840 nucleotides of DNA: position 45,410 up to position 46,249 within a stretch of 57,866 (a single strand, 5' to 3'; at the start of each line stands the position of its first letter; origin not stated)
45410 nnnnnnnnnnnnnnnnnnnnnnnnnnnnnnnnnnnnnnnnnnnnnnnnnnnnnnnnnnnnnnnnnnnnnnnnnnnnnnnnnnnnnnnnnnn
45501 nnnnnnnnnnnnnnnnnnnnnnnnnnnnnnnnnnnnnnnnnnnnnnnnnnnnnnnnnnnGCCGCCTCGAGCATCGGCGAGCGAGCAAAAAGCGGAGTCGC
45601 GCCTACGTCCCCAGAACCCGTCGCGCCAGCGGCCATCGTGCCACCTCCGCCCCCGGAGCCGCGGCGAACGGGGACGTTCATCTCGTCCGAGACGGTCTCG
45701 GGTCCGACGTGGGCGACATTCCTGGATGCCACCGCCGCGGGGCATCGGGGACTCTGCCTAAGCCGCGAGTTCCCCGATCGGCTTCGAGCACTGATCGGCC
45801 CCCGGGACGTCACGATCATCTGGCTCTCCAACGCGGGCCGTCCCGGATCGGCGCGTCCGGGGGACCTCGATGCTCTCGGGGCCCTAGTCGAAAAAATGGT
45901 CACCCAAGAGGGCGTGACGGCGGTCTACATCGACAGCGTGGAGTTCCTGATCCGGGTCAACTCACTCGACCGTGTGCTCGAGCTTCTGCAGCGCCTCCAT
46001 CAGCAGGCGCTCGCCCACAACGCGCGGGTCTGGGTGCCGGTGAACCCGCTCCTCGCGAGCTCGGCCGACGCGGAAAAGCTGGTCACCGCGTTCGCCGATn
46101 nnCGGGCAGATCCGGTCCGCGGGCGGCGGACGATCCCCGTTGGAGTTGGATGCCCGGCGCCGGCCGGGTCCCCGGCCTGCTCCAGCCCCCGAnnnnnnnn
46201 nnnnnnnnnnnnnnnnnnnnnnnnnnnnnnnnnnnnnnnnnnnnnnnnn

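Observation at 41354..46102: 1582-aa catalytically degenerate IleRS scaffold fused to HhH, a ~350-aa disordered linker and a DUF835-like domain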

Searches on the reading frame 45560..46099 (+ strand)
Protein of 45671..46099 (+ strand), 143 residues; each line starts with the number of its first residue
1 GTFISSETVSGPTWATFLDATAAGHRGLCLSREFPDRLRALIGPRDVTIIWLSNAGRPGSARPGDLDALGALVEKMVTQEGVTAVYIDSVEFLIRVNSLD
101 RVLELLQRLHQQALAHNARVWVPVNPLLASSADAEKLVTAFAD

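Call 46: search_solved_structures(query=A3, max_evalue=10)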
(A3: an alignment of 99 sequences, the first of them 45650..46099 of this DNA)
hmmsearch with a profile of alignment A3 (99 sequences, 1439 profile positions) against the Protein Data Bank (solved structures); distinct sequences matched with E-value up to 10: 64 (the best 60 are shown).
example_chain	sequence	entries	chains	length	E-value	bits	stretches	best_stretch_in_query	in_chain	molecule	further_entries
8c9d_A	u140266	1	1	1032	1.3e-49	172.3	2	527-864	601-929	Isoleucine--tRNA ligase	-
8c8w_A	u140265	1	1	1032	1.6e-49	172.1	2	527-864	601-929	Isoleucine--tRNA ligase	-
8c8v_A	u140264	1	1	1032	2.3e-49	171.5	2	527-864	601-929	Isoleucine--tRNA ligase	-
8c8u_A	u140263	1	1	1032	3.3e-49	171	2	527-864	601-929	Isoleucine--tRNA ligase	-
1ile_A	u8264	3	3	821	1.7e-43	152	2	93-393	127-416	ISOLEUCYL-TRNA SYNTHETASE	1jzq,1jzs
9w01_B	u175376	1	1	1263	5.2e-31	110.7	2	94-388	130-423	Isoleucine--tRNA ligase, cytoplasmic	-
1ffy_A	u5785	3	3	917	9.7e-28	99.8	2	117-354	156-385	ISOLEUCYL-TRNA SYNTHETASE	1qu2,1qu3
6ldk_A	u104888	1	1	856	2.1e-27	98.7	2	95-394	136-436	Isoleucine--tRNA ligase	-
9wqs_A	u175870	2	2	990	2.2e-27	98.7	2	166-394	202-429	Isoleucine--tRNA ligase, cytoplasmic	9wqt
7d5c_A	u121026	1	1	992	2.2e-27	98.7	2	166-394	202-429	Isoleucine--tRNA ligase, cytoplasmic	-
8wnd_A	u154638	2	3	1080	3e-27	98.2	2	166-394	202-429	isoleucine--tRNA ligase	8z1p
8c9f_A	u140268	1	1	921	3.9e-26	94.5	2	97-354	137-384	Isoleucine--tRNA ligase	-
8c9e_A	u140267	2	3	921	3.9e-26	94.5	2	97-354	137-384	Isoleucine--tRNA ligase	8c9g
1gax_A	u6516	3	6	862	2.5e-20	75.3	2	528-748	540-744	VALYL-TRNA SYNTHETASE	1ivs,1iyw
4xkz_A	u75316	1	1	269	1.6e-18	69.3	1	565-782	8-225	Valine-tRNA ligase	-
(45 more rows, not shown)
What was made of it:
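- On Helix-hairpin-helix domain (Pfam HHH_5): The family profile gives E 3e-9 and 1.5e-7 to the eL32 HhH part, 1e-4 to Pol X and 3e-4 to Hel308 (call 46).
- Checked: The HhH is weak in the single sequence but significant for the family profile: E 3e-9 to the HhH-bearing part of archaeal eL32, 1e-4 to Pol X and 3e-4 to Hel308 (call 46).
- The family profile matches IleRS at E 1e-49 (call 46).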

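Call 56: search_protein_representatives(protein=window:45671-46099:+)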
Query: 143 residues. Proteins with E-value up to 0.001 (for the whole library): 854; up to 1e-10: 141; up to 1e-30: 23. The best 150 are listed.
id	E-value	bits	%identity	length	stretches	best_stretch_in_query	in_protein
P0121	1.1e-63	229.5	74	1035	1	1-141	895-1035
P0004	4.7e-47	175.7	60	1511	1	4-141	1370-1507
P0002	1.1e-42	161.6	56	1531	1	7-141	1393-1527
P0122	1.8e-41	157.6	54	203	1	2-142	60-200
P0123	1.5e-39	151.4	50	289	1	10-140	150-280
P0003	8.0e-38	145.8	54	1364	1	13-141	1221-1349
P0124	4.3e-37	143.4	48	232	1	8-139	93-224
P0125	1.6e-36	141.6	49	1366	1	12-141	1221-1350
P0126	5.7e-36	139.8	51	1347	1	13-141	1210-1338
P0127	4.7e-35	136.8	50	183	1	11-141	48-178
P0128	7.2e-35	136.2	50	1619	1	12-136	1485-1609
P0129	1.7e-34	135.0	50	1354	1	7-141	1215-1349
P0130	1.8e-34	134.9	48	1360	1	7-137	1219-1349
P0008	4.3e-34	133.7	47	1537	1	10-141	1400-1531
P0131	8.6e-34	132.7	52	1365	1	10-131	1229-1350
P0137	1.1e-31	125.9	44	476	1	7-141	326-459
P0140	7.9e-30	119.9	44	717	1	6-141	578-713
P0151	3.7e-27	111.3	43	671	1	16-142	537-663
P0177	1.6e-17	80.1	32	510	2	23-129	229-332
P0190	1.3e-14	70.7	25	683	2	13-128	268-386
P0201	1.2e-13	67.5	36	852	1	8-134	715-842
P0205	1.7e-13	67.0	25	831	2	26-127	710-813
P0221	3.4e-12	62.8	33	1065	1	23-137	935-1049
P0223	4.0e-12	62.6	32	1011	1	7-127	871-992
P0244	9.4e-11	58.1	30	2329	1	2-130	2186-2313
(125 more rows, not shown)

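Call 57: search_protein_families(library=pfam, proteins=[P0137, P0140, P0151, P0177, P0190, P0201, P0205, P0221, P0223, P0244], max_evalue=0.001)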
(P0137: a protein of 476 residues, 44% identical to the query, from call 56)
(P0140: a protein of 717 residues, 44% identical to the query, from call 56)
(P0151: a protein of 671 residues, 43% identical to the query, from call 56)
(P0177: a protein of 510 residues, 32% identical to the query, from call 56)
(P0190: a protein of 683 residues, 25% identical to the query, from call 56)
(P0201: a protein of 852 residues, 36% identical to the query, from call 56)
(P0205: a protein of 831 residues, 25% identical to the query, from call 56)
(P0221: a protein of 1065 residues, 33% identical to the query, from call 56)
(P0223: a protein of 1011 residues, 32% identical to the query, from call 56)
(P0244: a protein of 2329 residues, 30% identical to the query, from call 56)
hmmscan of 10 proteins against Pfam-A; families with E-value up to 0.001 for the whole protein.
P0137 (476 aa): 2 families
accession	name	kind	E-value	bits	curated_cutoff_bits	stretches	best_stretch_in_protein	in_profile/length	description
PF05763.18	DUF835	-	2e-12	47.5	33.1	1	339-455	15-132/136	Protein of unknown function (DUF835)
PF14520.12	HHH_5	-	1.1e-05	26.3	27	1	101-146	10-55/57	Helix-hairpin-helix domain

P0140 (717 aa): 2 families
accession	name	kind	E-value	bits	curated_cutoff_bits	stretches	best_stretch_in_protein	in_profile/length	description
PF05763.18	DUF835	-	9e-18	64.8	33.1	1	588-713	11-136/136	Protein of unknown function (DUF835)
PF14520.12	HHH_5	-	1.1e-05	26.2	27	1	191-235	9-53/57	Helix-hairpin-helix domain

P0151 (671 aa): 1 family
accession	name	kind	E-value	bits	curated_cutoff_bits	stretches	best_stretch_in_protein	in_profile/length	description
PF05763.18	DUF835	-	2.2e-18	66.8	33.1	1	541-658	15-132/136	Protein of unknown function (DUF835)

P0177 (510 aa): 2 families
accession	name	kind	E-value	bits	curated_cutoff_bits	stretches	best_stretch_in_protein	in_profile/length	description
PF05763.18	DUF835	-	1.3e-52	177.7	33.1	2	215-343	4-135/136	Protein of unknown function (DUF835)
PF24336.1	DUF7504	-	0.00085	20.3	27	0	448-503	115-170/179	Family of unknown function (DUF7504)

P0190 (683 aa): 2 families
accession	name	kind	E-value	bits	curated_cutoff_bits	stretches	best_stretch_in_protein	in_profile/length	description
PF05763.18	DUF835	-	1.1e-52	177.9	33.1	2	270-399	10-136/136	Protein of unknown function (DUF835)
PF08271.17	Zn_Ribbon_TF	-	5e-05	23.2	29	1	15-46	1-31/43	TFIIB zinc-binding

P0201 (852 aa): 3 families
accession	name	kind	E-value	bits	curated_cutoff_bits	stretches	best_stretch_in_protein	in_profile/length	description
PF05763.18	DUF835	-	8.6e-10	39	33.1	1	719-841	6-129/136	Protein of unknown function (DUF835)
PF08264.19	Anticodon_1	-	3.3e-09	37.2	25.1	1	127-246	2-119/148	Anticodon-binding domain of tRNA ligase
PF14520.12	HHH_5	-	0.00012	22.9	27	1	571-606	19-54/57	Helix-hairpin-helix domain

P0205 (831 aa): 24 families
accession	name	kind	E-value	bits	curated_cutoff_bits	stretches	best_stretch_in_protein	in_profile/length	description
PF05763.18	DUF835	-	5.9e-60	201.4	33.1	2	691-827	2-136/136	Protein of unknown function (DUF835)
PF00515.34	TPR_1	-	5.2e-42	140.4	27.8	4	482-514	2-34/34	Tetratricopeptide repeat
PF07719.23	TPR_2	-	4.1e-34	114.3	27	3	482-514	2-34/34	Tetratricopeptide repeat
PF13414.12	TPR_11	-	6.3e-31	106.2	26.8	3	524-563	3-42/42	TPR repeat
PF13181.12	TPR_8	-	6e-27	91.9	25.7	2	481-513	1-33/34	Tetratricopeptide repeat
PF13431.12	TPR_17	-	1.8e-26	90.6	24.4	3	537-570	1-34/34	Tetratricopeptide repeat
PF13432.12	TPR_16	-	3.3e-22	79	32.7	3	460-514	10-64/65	Tetratricopeptide repeat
PF13428.12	TPR_14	-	1.7e-21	74.9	23.5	1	524-556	10-42/44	Tetratricopeptide repeat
PF13371.12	TPR_9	-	9.4e-18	64.4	35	2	530-587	10-67/73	Tetratricopeptide repeat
PF14559.12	TPR_19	-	1.2e-16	61.3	25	2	426-487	4-64/68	Tetratricopeptide repeat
PF13424.12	TPR_12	-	3.4e-15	56.4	30.1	2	482-544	4-74/77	Tetratricopeptide repeat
PF13176.12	TPR_7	-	8.6e-14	50.8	27.9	0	483-514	1-34/36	Tetratricopeptide repeat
PF13174.12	TPR_6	-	4.1e-10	40.1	26.3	0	416-444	3-31/33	Tetratricopeptide repeat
PF01239.28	PPTA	-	8.6e-09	35.1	29.5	0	469-492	7-30/32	Protein prenyltransferase alpha subunit repeat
PF23914.1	TPR_CcmH_CycH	-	1.1e-08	35.5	42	0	474-517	43-86/158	Cytochrome c-type biogenesis protein H TPR domain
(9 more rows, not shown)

P0221 (1065 aa): 6 families
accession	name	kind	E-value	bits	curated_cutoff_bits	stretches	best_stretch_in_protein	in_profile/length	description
PF05048.19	NosD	-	2.3e-29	102.8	23.6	2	157-280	80-212/212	Periplasmic copper-binding protein (NosD)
PF05763.18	DUF835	-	8.1e-27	94.1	33.1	1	920-1053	4-136/136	Protein of unknown function (DUF835)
PF13229.12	Beta_helix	-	4.4e-13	49.6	25.9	2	70-176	26-133/158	Right handed beta helix region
PF00041.27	fn3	-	5.1e-09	36.7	25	0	506-592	2-80/84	Fibronectin type III domain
PF17892.7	Cadherin_5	-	3.6e-07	30.3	26.5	1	604-693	5-97/98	Cadherin-like domain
PF17963.7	Big_9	-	2.1e-06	29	23.6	0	614-692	12-87/89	Bacterial Ig domain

P0223 (1011 aa): 11 families
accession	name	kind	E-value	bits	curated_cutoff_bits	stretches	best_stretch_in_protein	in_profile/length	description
PF00133.28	tRNA-synt_1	-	6.5e-42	144.2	22.7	1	1-167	243-406/414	tRNA synthetases class I (I, L, M and V)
PF05763.18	DUF835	-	4.6e-36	124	33.1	1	872-1005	3-135/136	Protein of unknown function (DUF835)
PF08264.19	Anticodon_1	-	2.5e-34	118.7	25.1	1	223-370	1-146/148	Anticodon-binding domain of tRNA ligase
PF19302.4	DUF5915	-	1.4e-27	97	27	1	391-586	4-192/195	Domain of unknown function (DUF5915)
PF09334.17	tRNA-synt_1g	-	1e-09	38.1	20.1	1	59-179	244-371/391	tRNA synthetases class I (M)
PF14520.12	HHH_5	-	7.2e-06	26.8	27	1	599-648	5-54/57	Helix-hairpin-helix domain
PF01406.26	tRNA-synt_1e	-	3.9e-05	23.6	27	1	110-165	229-283/301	tRNA synthetases class I (C) catalytic domain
PF12773.13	DZR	-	9.3e-05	23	27.3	0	662-682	25-45/45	Double zinc ribbon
PF01921.24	tRNA-synt_1f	-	0.00019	20.9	27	1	122-178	269-324/360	tRNA synthetases class I (K)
PF13240.11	Zn_Ribbon_1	-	0.00046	20.3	25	0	664-685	2-23/23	zinc-ribbon domain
PF18912.6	DZR_2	-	0.00096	19.4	27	0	658-689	18-48/56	Double zinc ribbon domain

P0244 (2329 aa): 10 families
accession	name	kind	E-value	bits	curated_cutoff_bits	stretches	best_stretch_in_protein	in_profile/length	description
PF00133.28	tRNA-synt_1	-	1.2e-88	298.1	22.7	1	14-624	3-408/414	tRNA synthetases class I (I, L, M and V)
PF05763.18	DUF835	-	9e-35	119.9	33.1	1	2194-2323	5-135/136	Protein of unknown function (DUF835)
PF08264.19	Anticodon_1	-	1.4e-27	96.8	25.1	1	678-823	1-144/148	Anticodon-binding domain of tRNA ligase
PF19302.4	DUF5915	-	4.1e-26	92.2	27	1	844-1041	2-193/195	Domain of unknown function (DUF5915)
PF14520.12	HHH_5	-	1.9e-14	54.3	27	1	1424-1465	14-55/57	Helix-hairpin-helix domain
PF09334.17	tRNA-synt_1g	-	2e-10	40.4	20.1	1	43-187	8-149/391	tRNA synthetases class I (M)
PF00633.29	HHH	-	0.00019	21.5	24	0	1437-1462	3-28/30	Helix-hairpin-helix motif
PF07719.23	TPR_2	-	0.00031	21.1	27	1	1528-1559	3-34/34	Tetratricopeptide repeat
PF18912.6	DZR_2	-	0.00065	19.9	27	0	1466-1497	17-49/56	Double zinc ribbon domain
PF00515.34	TPR_1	-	0.00084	19.5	27.8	0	1528-1559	3-34/34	Tetratricopeptide repeat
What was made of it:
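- It is also attached to TPR and beta-helix/fn3 sensor-like modules elsewhere (call 57).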

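Call 58: predict_structure(alignment_id=A6)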
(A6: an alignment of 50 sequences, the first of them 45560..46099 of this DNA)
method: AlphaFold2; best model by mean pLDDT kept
length: 180 residues; sequences in the alignment: 50
mean_pLDDT: 90.0   pTM: 0.79
mean pLDDT of the five models: 90.0, 89.9, 89.8, 89.7, 89.0
residues with pLDDT >= 90: 138; 70-90: 19; 50-70: 14; < 50: 9
segments of 3 or more residues with pLDDT < 50: 1-3, 6-10
pLDDT, mean of each block of 10 residues (from residue 1): 46 61 78 89 86 97 98 97 98 96 98 98 97 98 98 98 95 93
secondary structure, 60 per line:
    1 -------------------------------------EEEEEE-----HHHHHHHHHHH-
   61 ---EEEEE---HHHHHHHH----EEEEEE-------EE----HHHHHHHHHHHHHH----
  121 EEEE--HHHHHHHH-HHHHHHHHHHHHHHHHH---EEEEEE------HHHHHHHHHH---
elements in order: E38-43 H49-59 E64-68 H72-79 E84-89 H103-116 E121-124 H127-134 H136-152 E156-161 H168-177
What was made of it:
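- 45689..46099 (+): DUF835 = inactivated KaiC-like (iKaiC) domain (aa 1446-1582). AF2 pLDDT 90 (call 58).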

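Call 62: fold_search(model_id=the predicted structure, library=pdb)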
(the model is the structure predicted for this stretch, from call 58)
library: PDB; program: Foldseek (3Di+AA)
matches with E <= 10: 1586; with E <= 0.001: 28
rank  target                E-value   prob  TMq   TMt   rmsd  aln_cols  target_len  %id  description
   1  4yds                  3.8e-05  1.00  0.56  0.47   4.4       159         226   10  FlaH from Sulfolobus acidocaldarius with ATP and Mg-Ion (released 2015-11-11)
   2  4tl8_B                2.0e-04  1.00  0.46  0.40   4.7       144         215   19  Crystal structure of N-terminal C1 domain of KaiC (released 2015-07-01)
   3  4tlc_B                3.3e-04  1.00  0.50  0.41   3.9       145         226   21  Crystal structure of N-terminal C1 domain of KaiC (released 2015-07-01)
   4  4tla_A                3.3e-04  1.00  0.47  0.40   4.9       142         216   18  Crystal structure of N-terminal C1 domain of KaiC (released 2015-07-01)
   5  2gbl_B                4.0e-04  1.00  0.55  0.22   3.8       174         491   16  Crystal Structure of Full Length Circadian Clock Protein KaiC with Phosphorylation Sites (released 2007-01-23)
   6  4ijm_A                4.0e-04  1.00  0.55  0.22   4.4       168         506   19  Crystal structure of circadian clock protein KaiC A422V mutant (released 2013-02-13)
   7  8zn5_A                4.2e-04  1.00  0.48  0.22   4.0       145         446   16  Crystal Structure of Designed Clock Protein KaiC (released 2025-04-16)
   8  4ijm_E                4.8e-04  1.00  0.56  0.23   4.1       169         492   18  Crystal structure of circadian clock protein KaiC A422V mutant (released 2013-02-13)
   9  3k09_B                4.8e-04  1.00  0.54  0.22   4.2       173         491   17  Crystal structure of the phosphorylation-site mutant S431D of the KaiC circadian clock protein (released 2010-03-31)
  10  3k0e_C                4.8e-04  1.00  0.54  0.23   4.6       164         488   18  Crystal structure of the phosphorylation-site mutant T426N of the KaiC circadian clock protein (released 2010-03-31)
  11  7s65_A                5.1e-04  1.00  0.49  0.21   4.6       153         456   16  Compressed conformation of nighttime state KaiC (released 2021-09-22)
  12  3k09_C                5.5e-04  1.00  0.55  0.23   4.6       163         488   18  Crystal structure of the phosphorylation-site mutant S431D of the KaiC circadian clock protein (released 2010-03-31)
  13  7v3x_H                5.5e-04  1.00  0.46  0.20   4.5       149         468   19  Crystal Structure of Cyanobacterial Circadian Clock Protein KaiC (released 2022-04-27)
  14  4tld_B                5.8e-04  1.00  0.45  0.38   4.8       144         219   21  Crystal structure of N-terminal C1 domain of KaiC (released 2015-07-01)
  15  4tl9_B                6.2e-04  1.00  0.46  0.39   4.9       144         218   19  Crystal structure of N-terminal C1 domain of KaiC (released 2015-07-01)
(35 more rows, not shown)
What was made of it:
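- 45689..46099 (+): Foldseek top hits are FlaH 4yds (E 4e-5) and KaiC CI/CII (E 2e-4) (call 62).
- On DUF835 (Pfam PF05763, 'iKaiC'): Foldseek top hits are FlaH 4yds (E 4e-5) and KaiC CI/CII (E 2e-4 to 1e-3), with TM-score normalised to the query about 0.5 (call 62).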
